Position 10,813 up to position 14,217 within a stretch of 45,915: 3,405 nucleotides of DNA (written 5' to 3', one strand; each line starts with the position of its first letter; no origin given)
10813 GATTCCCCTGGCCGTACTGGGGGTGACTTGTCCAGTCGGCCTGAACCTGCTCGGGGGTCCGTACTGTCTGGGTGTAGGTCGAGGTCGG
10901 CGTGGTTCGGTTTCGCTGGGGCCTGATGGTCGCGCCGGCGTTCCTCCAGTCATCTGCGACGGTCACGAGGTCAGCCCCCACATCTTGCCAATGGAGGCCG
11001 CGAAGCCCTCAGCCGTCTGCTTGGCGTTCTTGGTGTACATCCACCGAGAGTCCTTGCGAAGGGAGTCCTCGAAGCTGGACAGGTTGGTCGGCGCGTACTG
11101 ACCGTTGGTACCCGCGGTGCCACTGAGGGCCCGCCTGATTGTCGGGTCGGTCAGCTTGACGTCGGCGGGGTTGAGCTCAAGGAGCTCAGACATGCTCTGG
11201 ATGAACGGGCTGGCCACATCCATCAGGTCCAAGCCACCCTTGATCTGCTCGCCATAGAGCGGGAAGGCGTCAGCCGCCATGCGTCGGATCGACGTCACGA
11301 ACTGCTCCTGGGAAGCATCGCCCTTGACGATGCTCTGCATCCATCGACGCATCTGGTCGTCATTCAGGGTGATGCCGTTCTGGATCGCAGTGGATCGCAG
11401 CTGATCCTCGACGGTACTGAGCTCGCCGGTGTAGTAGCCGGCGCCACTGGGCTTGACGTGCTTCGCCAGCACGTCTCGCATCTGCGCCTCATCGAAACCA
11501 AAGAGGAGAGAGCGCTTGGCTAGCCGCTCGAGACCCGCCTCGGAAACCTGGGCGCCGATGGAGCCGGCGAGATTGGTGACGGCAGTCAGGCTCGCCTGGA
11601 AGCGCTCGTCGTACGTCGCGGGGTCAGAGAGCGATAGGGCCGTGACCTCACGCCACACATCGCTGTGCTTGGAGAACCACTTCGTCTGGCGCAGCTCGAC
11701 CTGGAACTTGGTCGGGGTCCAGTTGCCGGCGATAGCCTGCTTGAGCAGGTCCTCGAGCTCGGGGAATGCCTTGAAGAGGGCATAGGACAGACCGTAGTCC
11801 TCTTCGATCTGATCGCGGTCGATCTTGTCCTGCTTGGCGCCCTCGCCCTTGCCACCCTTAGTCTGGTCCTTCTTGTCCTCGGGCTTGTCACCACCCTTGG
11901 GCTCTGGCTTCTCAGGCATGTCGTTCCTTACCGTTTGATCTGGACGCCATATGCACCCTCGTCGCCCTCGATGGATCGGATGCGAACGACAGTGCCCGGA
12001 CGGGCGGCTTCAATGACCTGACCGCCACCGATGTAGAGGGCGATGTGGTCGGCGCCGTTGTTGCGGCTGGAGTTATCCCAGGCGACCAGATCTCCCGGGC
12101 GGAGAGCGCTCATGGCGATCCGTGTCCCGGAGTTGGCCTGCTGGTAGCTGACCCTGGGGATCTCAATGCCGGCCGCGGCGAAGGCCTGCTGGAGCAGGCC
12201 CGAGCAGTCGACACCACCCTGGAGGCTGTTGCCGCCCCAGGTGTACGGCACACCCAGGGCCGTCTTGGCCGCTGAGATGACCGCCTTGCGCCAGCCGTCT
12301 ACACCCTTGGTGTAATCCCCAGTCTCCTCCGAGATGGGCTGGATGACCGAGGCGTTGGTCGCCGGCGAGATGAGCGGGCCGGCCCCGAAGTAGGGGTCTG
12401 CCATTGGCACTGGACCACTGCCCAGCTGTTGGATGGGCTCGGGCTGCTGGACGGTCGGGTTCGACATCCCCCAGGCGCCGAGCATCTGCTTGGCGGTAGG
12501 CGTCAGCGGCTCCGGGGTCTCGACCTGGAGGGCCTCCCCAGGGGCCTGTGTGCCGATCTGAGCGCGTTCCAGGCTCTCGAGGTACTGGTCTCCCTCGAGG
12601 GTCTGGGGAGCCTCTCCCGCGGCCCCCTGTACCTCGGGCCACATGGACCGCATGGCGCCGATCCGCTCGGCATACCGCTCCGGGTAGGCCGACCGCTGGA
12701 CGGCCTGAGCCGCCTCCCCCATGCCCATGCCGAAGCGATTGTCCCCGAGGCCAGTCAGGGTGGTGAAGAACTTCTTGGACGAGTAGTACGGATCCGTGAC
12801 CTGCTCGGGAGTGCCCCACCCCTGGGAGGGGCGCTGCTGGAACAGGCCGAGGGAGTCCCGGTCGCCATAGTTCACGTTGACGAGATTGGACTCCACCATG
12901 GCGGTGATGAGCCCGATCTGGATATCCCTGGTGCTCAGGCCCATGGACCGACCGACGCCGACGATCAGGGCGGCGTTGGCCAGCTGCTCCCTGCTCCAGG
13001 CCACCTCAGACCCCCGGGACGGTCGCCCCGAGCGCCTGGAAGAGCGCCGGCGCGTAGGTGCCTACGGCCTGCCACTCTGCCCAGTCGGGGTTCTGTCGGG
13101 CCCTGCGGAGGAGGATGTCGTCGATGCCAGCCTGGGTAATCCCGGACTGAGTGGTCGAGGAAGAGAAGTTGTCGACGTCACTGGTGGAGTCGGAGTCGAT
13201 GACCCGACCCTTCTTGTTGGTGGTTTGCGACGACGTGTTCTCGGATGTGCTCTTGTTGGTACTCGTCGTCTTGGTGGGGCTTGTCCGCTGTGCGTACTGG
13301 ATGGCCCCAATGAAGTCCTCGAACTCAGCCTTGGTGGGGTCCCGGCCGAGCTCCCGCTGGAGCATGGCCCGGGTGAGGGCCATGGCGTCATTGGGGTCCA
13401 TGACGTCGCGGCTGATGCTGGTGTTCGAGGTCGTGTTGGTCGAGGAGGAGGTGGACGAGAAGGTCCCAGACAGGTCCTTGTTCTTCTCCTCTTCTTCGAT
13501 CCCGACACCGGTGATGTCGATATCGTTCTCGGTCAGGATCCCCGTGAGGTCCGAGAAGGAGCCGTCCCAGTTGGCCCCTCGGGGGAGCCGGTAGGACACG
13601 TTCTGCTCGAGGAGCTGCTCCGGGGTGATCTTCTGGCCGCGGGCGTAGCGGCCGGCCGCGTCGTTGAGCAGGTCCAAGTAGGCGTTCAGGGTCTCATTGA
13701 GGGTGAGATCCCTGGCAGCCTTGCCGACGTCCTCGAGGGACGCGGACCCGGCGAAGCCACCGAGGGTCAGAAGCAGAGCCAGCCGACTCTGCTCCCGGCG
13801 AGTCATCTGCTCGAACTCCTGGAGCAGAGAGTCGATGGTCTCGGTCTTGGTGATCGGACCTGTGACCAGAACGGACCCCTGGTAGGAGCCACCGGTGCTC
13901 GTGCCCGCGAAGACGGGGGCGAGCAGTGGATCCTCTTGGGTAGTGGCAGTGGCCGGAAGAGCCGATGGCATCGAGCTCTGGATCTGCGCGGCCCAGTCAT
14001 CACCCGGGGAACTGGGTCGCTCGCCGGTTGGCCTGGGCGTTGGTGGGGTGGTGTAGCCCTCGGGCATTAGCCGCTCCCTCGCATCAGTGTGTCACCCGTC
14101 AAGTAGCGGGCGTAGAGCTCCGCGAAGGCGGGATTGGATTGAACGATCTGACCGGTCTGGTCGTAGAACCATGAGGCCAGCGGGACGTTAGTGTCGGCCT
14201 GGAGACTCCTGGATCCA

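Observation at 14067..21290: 2,407-aa giant ORF in the virion module with an ART-like core: candidate ejected polyvalent effector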

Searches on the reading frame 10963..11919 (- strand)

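Call 8: search_protein_families(library=phrogs, proteins=[window:10963-11919:-], max_evalue=0.001)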
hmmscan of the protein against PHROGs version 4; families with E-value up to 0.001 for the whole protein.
window:10963-11919:- (318 aa): 2 families
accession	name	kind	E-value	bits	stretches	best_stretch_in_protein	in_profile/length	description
phrog_6654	-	unknown function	2.8e-62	212.4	1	25-317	134-426/428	-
phrog_34303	-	unknown function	1.4e-09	38.9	1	203-315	220-329/332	-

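Call 32: search_protein_families(library=pfam, proteins=[window:10963-11919:-], max_evalue=0.01)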
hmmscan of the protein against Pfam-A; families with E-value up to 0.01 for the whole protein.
window:10963-11919:- (318 aa): 0 families

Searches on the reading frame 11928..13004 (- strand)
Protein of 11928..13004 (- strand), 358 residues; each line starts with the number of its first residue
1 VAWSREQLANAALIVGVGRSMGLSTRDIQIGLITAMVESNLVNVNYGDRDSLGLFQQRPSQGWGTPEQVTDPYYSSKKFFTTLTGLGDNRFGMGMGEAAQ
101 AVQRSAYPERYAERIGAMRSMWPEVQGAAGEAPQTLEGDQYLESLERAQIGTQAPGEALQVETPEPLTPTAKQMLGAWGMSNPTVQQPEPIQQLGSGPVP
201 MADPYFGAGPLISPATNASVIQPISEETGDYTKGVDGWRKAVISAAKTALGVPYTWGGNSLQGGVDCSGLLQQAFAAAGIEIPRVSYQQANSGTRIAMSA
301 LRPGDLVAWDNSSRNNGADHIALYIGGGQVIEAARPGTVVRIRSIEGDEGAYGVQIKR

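Call 8: search_protein_families(library=phrogs, proteins=[window:11928-13004:-], max_evalue=0.001)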
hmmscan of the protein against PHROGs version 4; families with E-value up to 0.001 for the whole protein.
window:11928-13004:- (358 aa): 13 families
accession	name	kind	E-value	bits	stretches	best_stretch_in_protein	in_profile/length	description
phrog_10030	-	tail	9.8e-43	146.8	1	4-113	1764-1872/2105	tail length tape measure protein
phrog_329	-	tail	6.3e-30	105.1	1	226-349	521-645/949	minor tail protein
phrog_29272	-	lysis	6.3e-26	92.5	1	5-133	170-297/436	endolysin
phrog_2810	-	head and packaging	1.2e-25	91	2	157-345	434-608/952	virion structural protein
phrog_400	-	tail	6.1e-22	79.3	1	233-347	526-638/654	tail protein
phrog_12508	-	unknown function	2.5e-20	74.1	1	239-348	140-247/260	-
phrog_8927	-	tail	1.7e-12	47.2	1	47-124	1373-1449/1619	tail length tape measure protein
phrog_25111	-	tail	6.2e-11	43.1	1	240-336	213-310/333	tail protein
phrog_700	-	lysis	1.9e-07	31.8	1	48-135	82-182/491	endolysin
phrog_20677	-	unknown function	1.9e-07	30.8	1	265-333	460-530/631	-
phrog_4197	-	tail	1.9e-06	26.9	1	21-121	1455-1546/1783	tail length tape measure protein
phrog_6654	-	unknown function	2.7e-06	27.9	1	252-340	35-106/428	-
phrog_1015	-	tail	8.2e-05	22.4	1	248-335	660-767/795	tail protein with lysin activity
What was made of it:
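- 11928..13004 (-): 358-aa protein of the virion gene block with a lysozyme-like N-terminal part and an NlpC/P60 peptidase. PHROG endolysin, tail-lysin and tape-measure-lysin matches (call 8).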

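Call 32: search_protein_families(library=pfam, proteins=[window:11928-13004:-], max_evalue=0.01)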
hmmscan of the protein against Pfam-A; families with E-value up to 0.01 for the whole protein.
window:11928-13004:- (358 aa): 1 family
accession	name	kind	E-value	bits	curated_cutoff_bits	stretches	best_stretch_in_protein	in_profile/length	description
PF00877.26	NLPC_P60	-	5.4e-24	84.6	23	1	251-347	1-93/105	NlpC/P60 family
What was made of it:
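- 11928..13004 (-): PF00877 at E 5.4e-24 (call 32).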

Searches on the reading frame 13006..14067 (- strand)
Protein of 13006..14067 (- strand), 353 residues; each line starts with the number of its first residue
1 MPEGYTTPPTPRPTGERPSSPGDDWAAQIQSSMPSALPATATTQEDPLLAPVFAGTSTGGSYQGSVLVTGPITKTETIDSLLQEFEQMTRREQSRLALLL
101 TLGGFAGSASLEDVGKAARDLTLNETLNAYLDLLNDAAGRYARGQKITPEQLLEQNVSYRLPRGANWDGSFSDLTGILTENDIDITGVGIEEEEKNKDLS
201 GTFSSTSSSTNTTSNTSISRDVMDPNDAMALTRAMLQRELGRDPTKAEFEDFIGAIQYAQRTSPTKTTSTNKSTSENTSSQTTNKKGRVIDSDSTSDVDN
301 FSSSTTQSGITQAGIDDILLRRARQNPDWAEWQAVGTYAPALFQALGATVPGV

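Call 8: search_protein_families(library=phrogs, proteins=[window:13006-14067:-], max_evalue=0.001)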
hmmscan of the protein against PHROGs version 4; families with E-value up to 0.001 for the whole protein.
window:13006-14067:- (353 aa): 1 family
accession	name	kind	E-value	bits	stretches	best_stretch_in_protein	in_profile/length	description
phrog_13037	-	unknown function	1.9e-09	38.3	1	211-290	160-239/276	-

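Call 32: search_protein_families(library=pfam, proteins=[window:13006-14067:-], max_evalue=0.01)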
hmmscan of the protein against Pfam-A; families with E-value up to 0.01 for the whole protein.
window:13006-14067:- (353 aa): 0 families
